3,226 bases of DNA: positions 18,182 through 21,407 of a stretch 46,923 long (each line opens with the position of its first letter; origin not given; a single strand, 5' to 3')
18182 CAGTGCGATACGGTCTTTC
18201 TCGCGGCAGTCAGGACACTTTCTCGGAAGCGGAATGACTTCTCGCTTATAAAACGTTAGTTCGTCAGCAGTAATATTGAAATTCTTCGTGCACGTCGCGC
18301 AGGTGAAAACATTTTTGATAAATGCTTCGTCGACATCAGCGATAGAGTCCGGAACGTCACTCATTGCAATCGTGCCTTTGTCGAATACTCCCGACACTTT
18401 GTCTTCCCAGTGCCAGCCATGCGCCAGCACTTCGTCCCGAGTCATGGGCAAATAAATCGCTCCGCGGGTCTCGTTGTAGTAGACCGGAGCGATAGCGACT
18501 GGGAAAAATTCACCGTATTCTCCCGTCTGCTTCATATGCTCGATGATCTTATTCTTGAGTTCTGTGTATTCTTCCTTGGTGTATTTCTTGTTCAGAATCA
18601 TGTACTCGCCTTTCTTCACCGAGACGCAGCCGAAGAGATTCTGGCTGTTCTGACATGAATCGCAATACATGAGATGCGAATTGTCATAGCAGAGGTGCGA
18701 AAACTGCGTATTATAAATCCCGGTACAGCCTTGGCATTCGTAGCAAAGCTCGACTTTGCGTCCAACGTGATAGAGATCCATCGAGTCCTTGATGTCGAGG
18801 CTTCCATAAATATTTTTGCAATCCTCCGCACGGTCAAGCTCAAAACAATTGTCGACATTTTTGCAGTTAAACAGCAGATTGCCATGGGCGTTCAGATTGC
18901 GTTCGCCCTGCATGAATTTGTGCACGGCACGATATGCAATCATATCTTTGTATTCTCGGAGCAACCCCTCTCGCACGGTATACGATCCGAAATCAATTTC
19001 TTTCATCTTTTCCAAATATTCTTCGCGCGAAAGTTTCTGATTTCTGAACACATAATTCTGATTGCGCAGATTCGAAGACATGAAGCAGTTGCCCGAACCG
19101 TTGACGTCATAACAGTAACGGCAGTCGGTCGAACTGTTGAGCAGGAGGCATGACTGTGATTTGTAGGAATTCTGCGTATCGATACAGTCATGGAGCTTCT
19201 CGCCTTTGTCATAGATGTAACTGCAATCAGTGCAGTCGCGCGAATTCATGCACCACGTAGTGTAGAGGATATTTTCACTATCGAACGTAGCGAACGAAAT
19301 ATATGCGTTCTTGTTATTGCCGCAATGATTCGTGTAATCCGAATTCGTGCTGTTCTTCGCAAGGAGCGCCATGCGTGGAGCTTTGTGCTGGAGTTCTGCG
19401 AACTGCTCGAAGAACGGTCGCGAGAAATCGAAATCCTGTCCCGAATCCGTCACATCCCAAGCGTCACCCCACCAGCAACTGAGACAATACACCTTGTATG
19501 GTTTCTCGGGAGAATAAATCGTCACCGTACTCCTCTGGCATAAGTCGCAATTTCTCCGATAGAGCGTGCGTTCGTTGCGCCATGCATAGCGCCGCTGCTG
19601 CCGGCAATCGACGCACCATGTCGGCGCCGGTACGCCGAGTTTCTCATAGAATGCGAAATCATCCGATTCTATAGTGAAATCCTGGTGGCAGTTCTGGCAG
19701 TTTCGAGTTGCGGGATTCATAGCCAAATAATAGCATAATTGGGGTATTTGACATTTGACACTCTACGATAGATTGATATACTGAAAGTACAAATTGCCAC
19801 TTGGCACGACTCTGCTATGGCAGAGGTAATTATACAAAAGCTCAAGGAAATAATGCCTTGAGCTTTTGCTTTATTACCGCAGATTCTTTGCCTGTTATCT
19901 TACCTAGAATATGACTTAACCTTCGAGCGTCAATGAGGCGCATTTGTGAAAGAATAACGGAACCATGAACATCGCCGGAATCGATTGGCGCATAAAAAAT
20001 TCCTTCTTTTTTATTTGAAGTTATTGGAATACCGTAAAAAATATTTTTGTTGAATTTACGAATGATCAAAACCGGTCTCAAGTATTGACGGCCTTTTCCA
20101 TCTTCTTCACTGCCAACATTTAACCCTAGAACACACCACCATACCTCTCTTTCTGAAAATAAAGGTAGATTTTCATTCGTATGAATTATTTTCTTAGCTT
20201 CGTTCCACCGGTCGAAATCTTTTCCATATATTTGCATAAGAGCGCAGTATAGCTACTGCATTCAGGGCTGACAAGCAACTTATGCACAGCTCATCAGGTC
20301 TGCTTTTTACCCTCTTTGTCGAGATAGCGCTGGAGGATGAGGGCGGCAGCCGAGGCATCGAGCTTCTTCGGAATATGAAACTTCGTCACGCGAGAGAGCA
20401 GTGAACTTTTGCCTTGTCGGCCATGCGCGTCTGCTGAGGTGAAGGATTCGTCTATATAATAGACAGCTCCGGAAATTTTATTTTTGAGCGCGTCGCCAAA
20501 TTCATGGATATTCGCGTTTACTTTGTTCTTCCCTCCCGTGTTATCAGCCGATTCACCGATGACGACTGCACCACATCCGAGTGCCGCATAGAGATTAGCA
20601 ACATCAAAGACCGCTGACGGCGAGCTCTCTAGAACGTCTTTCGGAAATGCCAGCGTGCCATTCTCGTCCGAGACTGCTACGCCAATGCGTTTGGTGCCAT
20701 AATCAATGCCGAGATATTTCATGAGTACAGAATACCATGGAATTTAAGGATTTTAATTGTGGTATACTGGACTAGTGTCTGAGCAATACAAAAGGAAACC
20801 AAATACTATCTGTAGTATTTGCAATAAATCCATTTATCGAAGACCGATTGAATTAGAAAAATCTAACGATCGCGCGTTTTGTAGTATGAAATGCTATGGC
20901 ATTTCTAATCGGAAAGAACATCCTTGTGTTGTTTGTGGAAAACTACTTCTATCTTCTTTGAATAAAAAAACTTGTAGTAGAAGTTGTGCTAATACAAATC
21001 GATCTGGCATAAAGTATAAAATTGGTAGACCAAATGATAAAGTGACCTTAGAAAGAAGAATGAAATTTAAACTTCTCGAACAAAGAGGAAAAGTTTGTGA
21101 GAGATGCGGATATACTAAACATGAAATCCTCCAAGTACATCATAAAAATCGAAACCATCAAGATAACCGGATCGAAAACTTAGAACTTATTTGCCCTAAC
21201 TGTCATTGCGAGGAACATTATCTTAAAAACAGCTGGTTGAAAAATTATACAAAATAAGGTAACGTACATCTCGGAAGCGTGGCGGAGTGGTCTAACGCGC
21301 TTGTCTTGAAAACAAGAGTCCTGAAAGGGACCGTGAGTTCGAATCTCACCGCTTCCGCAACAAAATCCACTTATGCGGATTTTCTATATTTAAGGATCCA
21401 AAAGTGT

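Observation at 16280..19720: Tandem pair of ~570-aa cysteine-rich proteins with the same double zinc-ribbon module at both termini (uncharacterised family; third paralog at 31830-33527)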

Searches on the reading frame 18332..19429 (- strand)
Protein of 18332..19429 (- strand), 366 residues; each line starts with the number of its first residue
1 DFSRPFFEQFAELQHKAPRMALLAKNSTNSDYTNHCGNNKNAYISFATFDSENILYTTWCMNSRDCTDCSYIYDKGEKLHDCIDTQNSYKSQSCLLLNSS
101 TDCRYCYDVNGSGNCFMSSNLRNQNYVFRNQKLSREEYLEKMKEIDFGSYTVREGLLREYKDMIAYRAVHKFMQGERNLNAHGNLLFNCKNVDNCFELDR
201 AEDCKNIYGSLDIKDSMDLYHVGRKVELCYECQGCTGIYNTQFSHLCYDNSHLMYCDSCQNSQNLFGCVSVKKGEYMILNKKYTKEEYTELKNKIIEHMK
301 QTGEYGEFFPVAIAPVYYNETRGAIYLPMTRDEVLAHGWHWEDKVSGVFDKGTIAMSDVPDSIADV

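Call 59: search_protein_representatives(alignment_id=A2)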
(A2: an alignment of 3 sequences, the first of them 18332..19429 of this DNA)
Query: 3 sequences, 368 profile positions. Proteins with E-value up to 0.001 (for the whole library): 3593; up to 1e-10: 2607; up to 1e-30: 1554. The best 150 are listed.
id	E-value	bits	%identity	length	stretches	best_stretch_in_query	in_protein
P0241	4.9e-111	387.5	-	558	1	1-368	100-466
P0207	2.2e-110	385.4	-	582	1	4-368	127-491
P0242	4.0e-106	371.4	-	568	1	1-368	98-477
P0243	7.4e-103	360.6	-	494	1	1-368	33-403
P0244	4.0e-98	345.1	-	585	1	1-366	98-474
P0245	3.9e-97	341.8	-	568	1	1-368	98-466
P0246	5.6e-97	341.3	-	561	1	2-368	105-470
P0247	1.8e-96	339.6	-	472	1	1-368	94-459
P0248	2.2e-96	339.3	-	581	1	1-368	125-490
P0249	4.2e-96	338.4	-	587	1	1-367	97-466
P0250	7.5e-96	337.5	-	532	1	1-347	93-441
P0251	1.3e-95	336.8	-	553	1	1-368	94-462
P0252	2.2e-94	332.7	-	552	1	1-368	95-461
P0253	2.5e-94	332.5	-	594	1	1-368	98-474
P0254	2.8e-94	332.4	-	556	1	1-345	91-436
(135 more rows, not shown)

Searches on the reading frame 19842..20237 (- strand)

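Call 9: search_protein_families(library=pfam, proteins=[window:19842-20237:-], max_evalue=0.001)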
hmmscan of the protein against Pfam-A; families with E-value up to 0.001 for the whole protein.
window:19842-20237:- (131 aa): 1 family
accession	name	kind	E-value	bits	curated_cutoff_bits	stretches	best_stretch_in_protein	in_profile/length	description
PF02452.23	PemK_toxin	-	2.3e-11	44.3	23.1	1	30-130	3-109/109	PemK-like, MazF-like toxin of type II toxin-antitoxin system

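Call 25: search_protein_families(library=pfam, proteins=[window:19842-20237:-], max_evalue=1)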
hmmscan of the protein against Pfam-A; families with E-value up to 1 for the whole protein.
window:19842-20237:- (131 aa): 1 family
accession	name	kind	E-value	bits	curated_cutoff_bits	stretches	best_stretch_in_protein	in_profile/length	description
PF02452.23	PemK_toxin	-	2.3e-11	44.3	23.1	1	30-130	3-109/109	PemK-like, MazF-like toxin of type II toxin-antitoxin system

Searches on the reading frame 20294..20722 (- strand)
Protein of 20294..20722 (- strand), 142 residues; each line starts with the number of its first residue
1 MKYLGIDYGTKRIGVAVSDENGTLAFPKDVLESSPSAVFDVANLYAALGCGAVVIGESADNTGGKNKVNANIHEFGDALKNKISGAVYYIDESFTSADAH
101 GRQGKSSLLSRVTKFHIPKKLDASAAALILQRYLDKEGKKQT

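Call 9: search_protein_families(library=pfam, proteins=[window:20294-20722:-], max_evalue=0.001)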
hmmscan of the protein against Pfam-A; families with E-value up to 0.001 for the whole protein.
window:20294-20722:- (142 aa): 1 family
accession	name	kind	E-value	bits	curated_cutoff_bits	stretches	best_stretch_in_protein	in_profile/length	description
PF03652.20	RuvX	-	4.6e-26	92.2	29.2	1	1-135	1-133/134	Holliday junction resolvase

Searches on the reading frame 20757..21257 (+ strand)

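Call 9: search_protein_families(library=pfam, proteins=[window:20757-21257:+], max_evalue=0.001)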
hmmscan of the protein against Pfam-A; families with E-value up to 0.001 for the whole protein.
window:20757-21257:+ (166 aa): 2 families
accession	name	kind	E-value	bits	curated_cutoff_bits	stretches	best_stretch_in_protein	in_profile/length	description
PF13392.12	HNH_3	-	1.1e-06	28.5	24.8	1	123-145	17-39/46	HNH endonuclease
PF01844.29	HNH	-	3e-05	24.5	21.4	1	114-154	1-45/47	HNH endonuclease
